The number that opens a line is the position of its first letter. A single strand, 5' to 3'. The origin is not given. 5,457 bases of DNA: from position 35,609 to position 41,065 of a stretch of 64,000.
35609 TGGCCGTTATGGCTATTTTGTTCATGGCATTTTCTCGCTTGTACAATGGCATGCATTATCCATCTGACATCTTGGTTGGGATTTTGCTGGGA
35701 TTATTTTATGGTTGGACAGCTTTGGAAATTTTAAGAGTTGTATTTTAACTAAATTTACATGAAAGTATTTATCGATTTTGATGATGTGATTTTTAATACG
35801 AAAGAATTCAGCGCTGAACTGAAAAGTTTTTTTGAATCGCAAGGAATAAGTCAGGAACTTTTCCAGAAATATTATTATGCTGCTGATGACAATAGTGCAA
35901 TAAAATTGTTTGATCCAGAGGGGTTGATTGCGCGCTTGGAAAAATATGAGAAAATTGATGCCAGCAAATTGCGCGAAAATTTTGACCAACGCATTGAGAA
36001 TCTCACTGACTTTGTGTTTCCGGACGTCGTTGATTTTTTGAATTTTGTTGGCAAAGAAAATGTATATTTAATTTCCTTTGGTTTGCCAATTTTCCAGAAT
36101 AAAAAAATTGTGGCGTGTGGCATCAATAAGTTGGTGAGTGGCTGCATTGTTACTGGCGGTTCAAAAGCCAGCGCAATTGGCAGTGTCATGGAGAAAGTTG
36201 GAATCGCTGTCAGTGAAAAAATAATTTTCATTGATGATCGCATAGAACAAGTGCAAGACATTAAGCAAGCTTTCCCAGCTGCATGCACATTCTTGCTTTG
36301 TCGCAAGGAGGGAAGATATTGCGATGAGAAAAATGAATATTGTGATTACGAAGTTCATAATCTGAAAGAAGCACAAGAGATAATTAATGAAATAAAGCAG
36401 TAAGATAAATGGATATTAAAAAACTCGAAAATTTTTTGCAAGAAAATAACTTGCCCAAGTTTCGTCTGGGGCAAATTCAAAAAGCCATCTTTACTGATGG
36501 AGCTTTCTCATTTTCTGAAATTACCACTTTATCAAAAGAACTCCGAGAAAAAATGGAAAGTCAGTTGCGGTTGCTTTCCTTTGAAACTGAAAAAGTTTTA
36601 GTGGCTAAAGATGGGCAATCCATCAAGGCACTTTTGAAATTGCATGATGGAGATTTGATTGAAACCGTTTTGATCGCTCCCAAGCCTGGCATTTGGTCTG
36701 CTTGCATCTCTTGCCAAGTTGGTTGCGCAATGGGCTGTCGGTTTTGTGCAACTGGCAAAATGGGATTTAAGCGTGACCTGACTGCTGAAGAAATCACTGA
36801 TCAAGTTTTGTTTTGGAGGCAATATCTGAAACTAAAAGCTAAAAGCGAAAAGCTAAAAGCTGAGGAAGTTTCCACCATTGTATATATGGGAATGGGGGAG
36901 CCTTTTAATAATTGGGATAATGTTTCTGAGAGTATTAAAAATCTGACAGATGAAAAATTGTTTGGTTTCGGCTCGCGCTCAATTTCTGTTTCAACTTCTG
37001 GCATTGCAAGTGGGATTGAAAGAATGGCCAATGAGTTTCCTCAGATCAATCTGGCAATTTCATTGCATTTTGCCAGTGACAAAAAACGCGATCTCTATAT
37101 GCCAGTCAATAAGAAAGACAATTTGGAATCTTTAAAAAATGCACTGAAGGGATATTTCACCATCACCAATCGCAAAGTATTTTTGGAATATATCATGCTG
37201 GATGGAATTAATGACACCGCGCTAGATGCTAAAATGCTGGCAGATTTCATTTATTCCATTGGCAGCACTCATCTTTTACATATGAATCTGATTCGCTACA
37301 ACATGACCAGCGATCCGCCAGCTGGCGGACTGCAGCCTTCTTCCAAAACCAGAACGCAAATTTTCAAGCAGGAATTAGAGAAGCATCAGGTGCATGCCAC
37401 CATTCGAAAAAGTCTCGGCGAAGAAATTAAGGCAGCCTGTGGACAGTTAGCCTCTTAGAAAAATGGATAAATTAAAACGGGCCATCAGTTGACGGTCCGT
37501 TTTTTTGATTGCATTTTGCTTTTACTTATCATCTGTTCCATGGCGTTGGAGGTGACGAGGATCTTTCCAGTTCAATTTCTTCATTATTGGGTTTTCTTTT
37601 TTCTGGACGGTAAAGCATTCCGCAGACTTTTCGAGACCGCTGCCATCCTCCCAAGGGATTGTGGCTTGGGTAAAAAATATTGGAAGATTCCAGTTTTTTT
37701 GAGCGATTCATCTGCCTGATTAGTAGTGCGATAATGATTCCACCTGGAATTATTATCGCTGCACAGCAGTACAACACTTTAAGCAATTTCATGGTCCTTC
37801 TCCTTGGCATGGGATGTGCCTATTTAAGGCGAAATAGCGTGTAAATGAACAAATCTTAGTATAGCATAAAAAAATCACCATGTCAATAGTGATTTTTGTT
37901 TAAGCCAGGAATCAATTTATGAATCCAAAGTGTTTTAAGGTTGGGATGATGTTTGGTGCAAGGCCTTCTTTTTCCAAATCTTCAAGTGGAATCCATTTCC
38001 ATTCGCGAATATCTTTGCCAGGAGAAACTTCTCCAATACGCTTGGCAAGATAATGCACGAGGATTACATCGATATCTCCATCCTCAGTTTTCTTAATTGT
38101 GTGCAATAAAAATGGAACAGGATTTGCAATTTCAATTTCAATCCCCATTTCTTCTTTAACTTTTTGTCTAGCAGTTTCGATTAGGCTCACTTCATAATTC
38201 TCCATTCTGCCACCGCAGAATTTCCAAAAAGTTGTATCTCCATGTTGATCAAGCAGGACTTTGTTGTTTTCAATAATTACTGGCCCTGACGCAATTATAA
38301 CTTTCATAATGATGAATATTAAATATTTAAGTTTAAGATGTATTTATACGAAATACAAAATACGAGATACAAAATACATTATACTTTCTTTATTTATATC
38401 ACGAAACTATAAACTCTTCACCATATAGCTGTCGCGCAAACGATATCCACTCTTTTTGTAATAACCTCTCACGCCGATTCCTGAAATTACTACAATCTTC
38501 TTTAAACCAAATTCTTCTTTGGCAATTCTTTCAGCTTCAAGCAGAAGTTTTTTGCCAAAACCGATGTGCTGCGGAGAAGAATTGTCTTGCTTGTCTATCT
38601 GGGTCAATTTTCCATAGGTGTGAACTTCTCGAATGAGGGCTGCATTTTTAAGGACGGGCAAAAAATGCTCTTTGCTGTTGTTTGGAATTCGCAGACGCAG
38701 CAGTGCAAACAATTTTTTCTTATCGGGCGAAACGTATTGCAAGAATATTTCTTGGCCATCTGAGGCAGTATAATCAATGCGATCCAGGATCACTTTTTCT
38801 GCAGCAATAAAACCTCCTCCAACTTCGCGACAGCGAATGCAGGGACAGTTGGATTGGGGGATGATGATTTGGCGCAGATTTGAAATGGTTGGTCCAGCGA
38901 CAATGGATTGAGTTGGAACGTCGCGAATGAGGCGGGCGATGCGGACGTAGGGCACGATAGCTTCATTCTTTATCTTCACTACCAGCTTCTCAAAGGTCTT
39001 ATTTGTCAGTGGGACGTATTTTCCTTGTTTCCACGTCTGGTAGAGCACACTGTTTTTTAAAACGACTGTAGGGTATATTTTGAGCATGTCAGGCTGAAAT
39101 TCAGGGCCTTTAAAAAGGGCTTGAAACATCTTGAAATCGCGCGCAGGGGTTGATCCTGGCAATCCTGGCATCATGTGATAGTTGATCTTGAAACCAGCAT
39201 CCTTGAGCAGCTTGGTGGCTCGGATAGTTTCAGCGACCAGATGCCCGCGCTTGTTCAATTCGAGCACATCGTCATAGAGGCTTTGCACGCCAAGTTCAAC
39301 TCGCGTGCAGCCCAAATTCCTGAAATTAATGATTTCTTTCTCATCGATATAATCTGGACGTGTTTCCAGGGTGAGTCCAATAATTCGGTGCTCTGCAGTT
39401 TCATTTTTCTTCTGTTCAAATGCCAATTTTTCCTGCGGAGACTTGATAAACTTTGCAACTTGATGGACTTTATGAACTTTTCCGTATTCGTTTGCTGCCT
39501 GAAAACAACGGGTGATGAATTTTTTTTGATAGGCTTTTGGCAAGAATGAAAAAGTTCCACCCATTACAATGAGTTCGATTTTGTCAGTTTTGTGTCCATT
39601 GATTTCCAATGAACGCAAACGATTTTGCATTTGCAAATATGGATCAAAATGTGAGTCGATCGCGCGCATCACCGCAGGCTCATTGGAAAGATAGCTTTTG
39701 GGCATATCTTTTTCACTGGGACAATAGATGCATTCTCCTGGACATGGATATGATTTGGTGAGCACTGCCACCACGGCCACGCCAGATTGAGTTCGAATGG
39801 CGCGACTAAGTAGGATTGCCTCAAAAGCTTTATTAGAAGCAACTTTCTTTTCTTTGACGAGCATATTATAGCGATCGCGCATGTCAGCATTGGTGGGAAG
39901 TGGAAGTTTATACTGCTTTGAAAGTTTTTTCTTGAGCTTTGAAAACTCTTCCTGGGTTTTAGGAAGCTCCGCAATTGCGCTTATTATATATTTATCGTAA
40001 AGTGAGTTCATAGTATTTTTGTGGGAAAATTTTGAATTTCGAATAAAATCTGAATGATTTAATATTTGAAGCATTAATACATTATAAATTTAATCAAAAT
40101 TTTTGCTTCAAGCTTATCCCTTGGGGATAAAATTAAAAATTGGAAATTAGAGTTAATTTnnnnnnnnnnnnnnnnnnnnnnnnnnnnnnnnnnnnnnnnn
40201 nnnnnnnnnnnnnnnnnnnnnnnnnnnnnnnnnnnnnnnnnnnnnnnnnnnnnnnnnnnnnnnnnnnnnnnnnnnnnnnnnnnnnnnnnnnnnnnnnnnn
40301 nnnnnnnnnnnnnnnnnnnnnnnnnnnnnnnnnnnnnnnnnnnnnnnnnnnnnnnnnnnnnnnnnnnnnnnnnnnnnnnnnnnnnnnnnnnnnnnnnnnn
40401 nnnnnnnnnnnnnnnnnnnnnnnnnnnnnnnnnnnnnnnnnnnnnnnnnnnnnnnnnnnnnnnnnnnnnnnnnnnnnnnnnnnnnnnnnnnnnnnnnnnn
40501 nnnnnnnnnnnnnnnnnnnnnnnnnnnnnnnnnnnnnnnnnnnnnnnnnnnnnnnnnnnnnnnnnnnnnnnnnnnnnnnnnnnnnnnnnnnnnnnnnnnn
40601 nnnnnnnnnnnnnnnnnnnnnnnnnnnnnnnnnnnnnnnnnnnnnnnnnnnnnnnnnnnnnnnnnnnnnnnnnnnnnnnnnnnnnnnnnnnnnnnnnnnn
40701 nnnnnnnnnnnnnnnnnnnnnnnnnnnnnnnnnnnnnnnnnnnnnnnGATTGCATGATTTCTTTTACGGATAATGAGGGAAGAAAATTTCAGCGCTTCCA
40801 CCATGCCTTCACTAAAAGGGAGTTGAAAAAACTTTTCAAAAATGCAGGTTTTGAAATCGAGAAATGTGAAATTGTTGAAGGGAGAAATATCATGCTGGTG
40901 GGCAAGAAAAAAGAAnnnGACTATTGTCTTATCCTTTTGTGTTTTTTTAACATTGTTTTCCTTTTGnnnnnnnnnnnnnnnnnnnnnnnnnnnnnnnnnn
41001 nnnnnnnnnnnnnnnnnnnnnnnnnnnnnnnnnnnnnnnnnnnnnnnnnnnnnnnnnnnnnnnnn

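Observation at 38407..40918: Divergent bacterial Elp3 homolog + Trm9-like methyltransferase: a eukaryote/archaea-style wobble-uridine (mcm5U-type) modification pair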

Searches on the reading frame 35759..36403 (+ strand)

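Call 3: search_protein_families(library=pfam, proteins=[window:35759-36403:+], max_evalue=0.01)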
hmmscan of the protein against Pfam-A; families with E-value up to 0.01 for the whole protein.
window:35759-36403:+ (214 aa): 2 families
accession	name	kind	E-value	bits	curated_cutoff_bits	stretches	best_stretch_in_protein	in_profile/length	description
PF00702.32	Hydrolase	-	9.3e-07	29.9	26.4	1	3-166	4-185/191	haloacid dehalogenase-like hydrolase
PF11019.14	DUF2608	-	0.0033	17.4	22.6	0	131-174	158-200/244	Protein of unknown function (DUF2608)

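Call 4: search_protein_families(library=ncbifam, proteins=[window:35759-36403:+], max_evalue=0.01)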
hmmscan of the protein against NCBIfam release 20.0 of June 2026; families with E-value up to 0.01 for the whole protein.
window:35759-36403:+ (214 aa): 3 families
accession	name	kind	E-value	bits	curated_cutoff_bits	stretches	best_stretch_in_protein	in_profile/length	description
TIGR02254.1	YjjG_YfnB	equivalog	5.7e-05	22.7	159.9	1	2-208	3-222/223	YjjG family noncanonical pyrimidine nucleotidase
TIGR02253.1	CTE7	subfamily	0.0007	19.4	169.75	1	65-204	76-219/221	TIGR02253 family HAD-type hydrolase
TIGR01509.1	HAD-SF-IA-v3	subfamily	0.0017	18.6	29.4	0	60-171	35-147/154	HAD-IA family hydrolase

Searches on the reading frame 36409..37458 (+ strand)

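Call 3: search_protein_families(library=pfam, proteins=[window:36409-37458:+], max_evalue=0.01)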
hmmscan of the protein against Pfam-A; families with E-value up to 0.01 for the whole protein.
window:36409-37458:+ (349 aa): 2 families
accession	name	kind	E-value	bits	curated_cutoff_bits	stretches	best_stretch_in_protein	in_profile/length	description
PF04055.27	Radical_SAM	-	5.1e-12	46.7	29.5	1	101-270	2-157/166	Radical SAM superfamily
PF21016.3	RlmN_N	-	2.3e-08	34.1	24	1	1-52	6-57/60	Ribosomal RNA large subunit methyltransferase N-terminal domain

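Call 4: search_protein_families(library=ncbifam, proteins=[window:36409-37458:+], max_evalue=0.01)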
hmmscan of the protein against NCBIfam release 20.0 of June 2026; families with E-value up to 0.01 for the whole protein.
window:36409-37458:+ (349 aa): 11 families
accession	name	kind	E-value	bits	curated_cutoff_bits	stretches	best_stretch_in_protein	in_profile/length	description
NF000424.4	CfrAB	exception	1.6e-91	307.2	530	1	4-348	5-337/338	Cfr family 23S rRNA (adenine(2503)-C(8))-methyltransferase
NF011024.0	PRK14453.1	equivalog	4.7e-91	305.6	468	1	4-348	9-341/348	23S rRNA (adenine(2503)-C(8))-methyltransferase Cfr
TIGR04432.1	rSAM_Cfr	equivalog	3.3e-89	299.5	550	1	4-347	7-338/341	Cfr family 23S rRNA (adenine(2503)-C(8))-methyltransferase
TIGR00048.1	rRNA_mod_RlmN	equivalog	1.2e-88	297.5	290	1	2-347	13-342/355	dual-specificity RNA methyltransferase RlmN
NF011031.0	PRK14461.1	equivalog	3.4e-82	276.4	601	1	2-349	14-363/372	ribosomal RNA large subunit methyltransferase N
NF008396.0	PRK11194.1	equivalog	2e-63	214.5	633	1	2-348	19-354/379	dual-specificity RNA methyltransferase RlmN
NF011040.0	PRK14470.1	equivalog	9.1e-47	160.2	441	1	22-349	25-333/338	ribosomal RNA large subunit methyltransferase N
NF011034.0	PRK14464.1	equivalog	2.4e-41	141.7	422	1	66-347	70-326/348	RNA methyltransferase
NF008356.0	PRK11145.1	equivalog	0.00015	21.2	375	0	247-286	154-193/246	pyruvate formate lyase 1-activating protein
TIGR02493.1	PFLA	equivalog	0.0014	18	231.75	1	104-286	23-188/235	pyruvate formate-lyase-activating protein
TIGR04100.1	rSAM_pair_X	hypoth_equivalog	0.0054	16.3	262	0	142-236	50-140/197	TIGR04100 family radical SAM protein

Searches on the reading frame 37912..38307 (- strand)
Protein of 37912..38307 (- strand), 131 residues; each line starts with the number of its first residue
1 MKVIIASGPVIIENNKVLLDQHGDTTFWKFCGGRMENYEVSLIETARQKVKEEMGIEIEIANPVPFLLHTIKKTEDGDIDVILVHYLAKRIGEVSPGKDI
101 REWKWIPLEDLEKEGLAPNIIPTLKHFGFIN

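Call 3: search_protein_families(library=pfam, proteins=[window:37912-38307:-], max_evalue=0.01)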
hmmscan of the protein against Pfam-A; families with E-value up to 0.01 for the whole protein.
window:37912-38307:- (131 aa): 2 families
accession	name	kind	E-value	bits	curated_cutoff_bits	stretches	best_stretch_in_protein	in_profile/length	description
PF00293.34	NUDIX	-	2.3e-14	54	21.1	1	10-125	8-132/134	NUDIX domain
PF14815.12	NUDIX_4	-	0.00044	20.5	35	1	10-118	4-105/113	NUDIX domain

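Call 4: search_protein_families(library=ncbifam, proteins=[window:37912-38307:-], max_evalue=0.01)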
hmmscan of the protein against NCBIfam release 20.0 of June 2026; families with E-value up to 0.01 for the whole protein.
window:37912-38307:- (131 aa): 5 families
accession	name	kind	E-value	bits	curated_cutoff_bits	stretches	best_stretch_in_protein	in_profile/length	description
NF008044.0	PRK10776.1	equivalog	1.2e-06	28.4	148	1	13-119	14-118/130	8-oxo-dGTP diphosphatase MutT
NF007834.0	PRK10546.1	equivalog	1.8e-05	24.5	156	1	6-127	6-125/135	pyrimidine (deoxy)nucleoside triphosphate diphosphatase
NF006961.0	PRK09438.1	equivalog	5.1e-05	22.8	103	1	15-61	20-66/151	dihydroneopterin triphosphate diphosphatase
NF006530.0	PRK08999.1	equivalog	0.00011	21.4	245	1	5-122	8-123/315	Nudix family hydrolase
TIGR00586.1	mutt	equivalog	0.00013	22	97.9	1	3-119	5-119/129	8-oxo-dGTP diphosphatase MutT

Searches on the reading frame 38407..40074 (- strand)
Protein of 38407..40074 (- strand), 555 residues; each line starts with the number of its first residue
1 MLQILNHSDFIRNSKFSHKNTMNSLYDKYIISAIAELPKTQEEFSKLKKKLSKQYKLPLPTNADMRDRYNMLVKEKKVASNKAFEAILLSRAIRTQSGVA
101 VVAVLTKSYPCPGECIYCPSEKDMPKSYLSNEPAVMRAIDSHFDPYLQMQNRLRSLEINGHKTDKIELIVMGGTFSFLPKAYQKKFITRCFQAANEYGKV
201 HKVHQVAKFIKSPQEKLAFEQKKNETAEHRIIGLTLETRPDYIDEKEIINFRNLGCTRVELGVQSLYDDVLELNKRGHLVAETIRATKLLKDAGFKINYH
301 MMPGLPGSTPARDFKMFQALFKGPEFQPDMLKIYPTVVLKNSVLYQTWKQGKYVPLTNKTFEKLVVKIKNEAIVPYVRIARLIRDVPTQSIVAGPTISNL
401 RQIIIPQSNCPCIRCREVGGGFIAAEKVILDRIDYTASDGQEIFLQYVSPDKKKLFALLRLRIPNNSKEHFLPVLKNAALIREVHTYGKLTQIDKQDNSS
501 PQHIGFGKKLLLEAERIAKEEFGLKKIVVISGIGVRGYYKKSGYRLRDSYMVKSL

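Call 3: search_protein_families(library=pfam, proteins=[window:38407-40074:-], max_evalue=0.01)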
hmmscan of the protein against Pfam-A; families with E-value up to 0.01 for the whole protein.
window:38407-40074:- (555 aa): 2 families
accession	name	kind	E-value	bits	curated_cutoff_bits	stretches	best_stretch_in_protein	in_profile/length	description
PF16199.10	Radical_SAM_C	-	1.2e-18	67.4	31.9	1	328-403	1-76/85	Radical_SAM C-terminal domain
PF04055.27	Radical_SAM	-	1.4e-17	64.8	29.5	1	111-310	7-156/166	Radical SAM superfamily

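Call 4: search_protein_families(library=ncbifam, proteins=[window:38407-40074:-], max_evalue=0.01)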
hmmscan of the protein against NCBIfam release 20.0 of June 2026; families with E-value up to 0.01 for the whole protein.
window:38407-40074:- (555 aa): 20 families
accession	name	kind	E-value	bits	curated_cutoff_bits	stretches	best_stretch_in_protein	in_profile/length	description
TIGR01211.1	ELP3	subfamily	5.6e-167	556.4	350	1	35-555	8-522/522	tRNA uridine(34) 5-carboxymethylaminomethyl modification radical SAM/GNAT enzyme Elp3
TIGR01212.1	TIGR01212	equivalog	2.7e-21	76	180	1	227-397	105-275/302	tRNA modification radical SAM protein MnmL/YtqA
NF006067.1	PRK08208.1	equivalog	9.1e-11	41.3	380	1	222-347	115-238/427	STM4012 family radical SAM protein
TIGR00539.1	hemN_rel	equivalog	1.1e-10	41.2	205.4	1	228-350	83-203/361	radical SAM family heme chaperone HemW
TIGR03994.1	rSAM_HemZ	equivalog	4.1e-10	39.3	321.4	1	230-350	171-290/401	coproporphyrinogen dehydrogenase HemZ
TIGR04013.1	B12_SAM_MJ_1487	hypoth_equivalog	1.1e-07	31.1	251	1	237-311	246-321/382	TIGR04013 family B12-binding domain/radical SAM domain-containing protein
NF006060.0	PRK08207.1-3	equivalog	1.1e-07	31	653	1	228-354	237-362/477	coproporphyrinogen III oxidase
TIGR01210.1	TIGR01210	equivalog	2.4e-07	30.3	212.15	1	231-355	103-229/313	archaeosine biosynthesis radical SAM protein RaSEA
NF005133.0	PRK06582.1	equivalog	2.3e-06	26.9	597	1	233-354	99-217/390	coproporphyrinogen III oxidase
NF006061.0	PRK08207.1-4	equivalog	6e-06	25.3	702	1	230-335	263-367/501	coproporphyrinogen III oxidase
TIGR00538.1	hemN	equivalog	9.4e-06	24.7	324.95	1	208-335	114-239/454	oxygen-independent coproporphyrinogen III oxidase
NF033070.1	rSAM_AprD4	equivalog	2.5e-05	23.4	500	1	232-356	274-403/456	AprD4 family radical SAM diol-dehydratase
NF006066.0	PRK08207.2-5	equivalog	5.9e-05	21.9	1117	1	235-336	284-384/518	coproporphyrinogen III oxidase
NF004567.0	PRK05904.1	equivalog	0.0001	21.6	355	1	233-298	91-157/353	coproporphyrinogen III oxidase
NF006064.0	PRK08207.2-2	equivalog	0.00025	20.2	504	1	238-376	243-378/465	coproporphyrinogen III oxidase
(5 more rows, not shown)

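Call 6: search_solved_structures(query=window:38407-40074:-, max_evalue=0.001, show_alignments=1)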
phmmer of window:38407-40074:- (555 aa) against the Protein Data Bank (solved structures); distinct sequences matched with E-value up to 0.001: 11.
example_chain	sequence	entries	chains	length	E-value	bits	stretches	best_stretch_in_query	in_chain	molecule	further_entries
6ia8_A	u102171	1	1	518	3.9e-120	405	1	80-554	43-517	Histone acetyltransferase, ELP3 family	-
6iaz_A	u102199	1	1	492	4.3e-120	404.8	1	81-554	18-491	Histone acetyltransferase, ELP3 family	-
6iad_A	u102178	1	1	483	5.5e-120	404.5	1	82-554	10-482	Histone acetyltransferase, ELP3 family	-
5l7j_A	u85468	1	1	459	7.7e-115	387.5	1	92-554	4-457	ELP3 family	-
5l7l_A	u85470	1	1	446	3.2e-106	359.1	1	92-554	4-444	ELP3 family, ELP3 family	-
6ia6_A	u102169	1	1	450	6e-106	358.2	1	91-554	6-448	ELP3 family, ELP3 family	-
8ptx_C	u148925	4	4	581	6.6e-100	338.2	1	86-555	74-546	Elongator complex protein 3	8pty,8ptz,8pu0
8avg_C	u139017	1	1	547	7.8e-99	334.7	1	88-555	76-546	Elongator complex protein 3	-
6qk7_C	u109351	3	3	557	1.5e-96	327.2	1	49-553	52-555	Elongator complex protein 3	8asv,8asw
9p2u_A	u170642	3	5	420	8.1e-05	24.5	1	233-307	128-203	Radical S-adenosylmethionine methyltransferase NocN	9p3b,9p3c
6fd2_B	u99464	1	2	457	0.00016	23.5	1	236-357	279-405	Putative apramycin biosynthetic oxidoreductase 4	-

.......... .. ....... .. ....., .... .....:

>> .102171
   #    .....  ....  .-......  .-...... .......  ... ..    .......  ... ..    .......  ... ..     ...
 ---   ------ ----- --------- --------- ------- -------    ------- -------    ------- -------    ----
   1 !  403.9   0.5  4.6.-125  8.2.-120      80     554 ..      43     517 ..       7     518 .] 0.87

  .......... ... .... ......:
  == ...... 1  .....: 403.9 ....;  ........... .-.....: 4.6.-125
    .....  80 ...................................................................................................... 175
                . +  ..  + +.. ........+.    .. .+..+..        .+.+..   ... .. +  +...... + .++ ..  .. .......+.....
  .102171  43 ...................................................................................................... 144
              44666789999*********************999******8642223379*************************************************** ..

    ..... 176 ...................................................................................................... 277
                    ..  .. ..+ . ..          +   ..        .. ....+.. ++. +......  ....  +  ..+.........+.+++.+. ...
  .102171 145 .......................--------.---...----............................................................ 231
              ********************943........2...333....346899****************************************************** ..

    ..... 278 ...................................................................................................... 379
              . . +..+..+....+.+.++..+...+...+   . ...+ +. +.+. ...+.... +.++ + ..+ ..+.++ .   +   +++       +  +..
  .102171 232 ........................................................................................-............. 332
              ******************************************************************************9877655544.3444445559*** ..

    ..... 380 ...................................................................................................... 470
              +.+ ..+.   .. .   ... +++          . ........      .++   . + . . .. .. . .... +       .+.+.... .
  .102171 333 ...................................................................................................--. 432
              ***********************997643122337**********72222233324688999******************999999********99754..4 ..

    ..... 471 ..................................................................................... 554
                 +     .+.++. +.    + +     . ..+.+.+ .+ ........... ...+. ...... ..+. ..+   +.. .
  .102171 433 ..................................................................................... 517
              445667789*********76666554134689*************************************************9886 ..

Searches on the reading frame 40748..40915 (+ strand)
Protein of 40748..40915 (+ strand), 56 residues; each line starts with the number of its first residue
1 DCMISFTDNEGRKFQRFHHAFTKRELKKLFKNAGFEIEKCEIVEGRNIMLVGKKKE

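Call 43: search_solved_structures(query=window:40748-40915:+, max_evalue=10, show_alignments=3)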
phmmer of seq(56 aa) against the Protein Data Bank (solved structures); distinct sequences matched with E-value up to 10: 2.
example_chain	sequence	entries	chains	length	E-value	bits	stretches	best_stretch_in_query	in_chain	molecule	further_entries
8oie_B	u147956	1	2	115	1.1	12.9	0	21-46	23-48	Nitrogenase iron-iron protein delta chain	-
6n0w_A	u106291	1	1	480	2.4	11.8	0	4-31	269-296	Tyrosine--tRNA ligase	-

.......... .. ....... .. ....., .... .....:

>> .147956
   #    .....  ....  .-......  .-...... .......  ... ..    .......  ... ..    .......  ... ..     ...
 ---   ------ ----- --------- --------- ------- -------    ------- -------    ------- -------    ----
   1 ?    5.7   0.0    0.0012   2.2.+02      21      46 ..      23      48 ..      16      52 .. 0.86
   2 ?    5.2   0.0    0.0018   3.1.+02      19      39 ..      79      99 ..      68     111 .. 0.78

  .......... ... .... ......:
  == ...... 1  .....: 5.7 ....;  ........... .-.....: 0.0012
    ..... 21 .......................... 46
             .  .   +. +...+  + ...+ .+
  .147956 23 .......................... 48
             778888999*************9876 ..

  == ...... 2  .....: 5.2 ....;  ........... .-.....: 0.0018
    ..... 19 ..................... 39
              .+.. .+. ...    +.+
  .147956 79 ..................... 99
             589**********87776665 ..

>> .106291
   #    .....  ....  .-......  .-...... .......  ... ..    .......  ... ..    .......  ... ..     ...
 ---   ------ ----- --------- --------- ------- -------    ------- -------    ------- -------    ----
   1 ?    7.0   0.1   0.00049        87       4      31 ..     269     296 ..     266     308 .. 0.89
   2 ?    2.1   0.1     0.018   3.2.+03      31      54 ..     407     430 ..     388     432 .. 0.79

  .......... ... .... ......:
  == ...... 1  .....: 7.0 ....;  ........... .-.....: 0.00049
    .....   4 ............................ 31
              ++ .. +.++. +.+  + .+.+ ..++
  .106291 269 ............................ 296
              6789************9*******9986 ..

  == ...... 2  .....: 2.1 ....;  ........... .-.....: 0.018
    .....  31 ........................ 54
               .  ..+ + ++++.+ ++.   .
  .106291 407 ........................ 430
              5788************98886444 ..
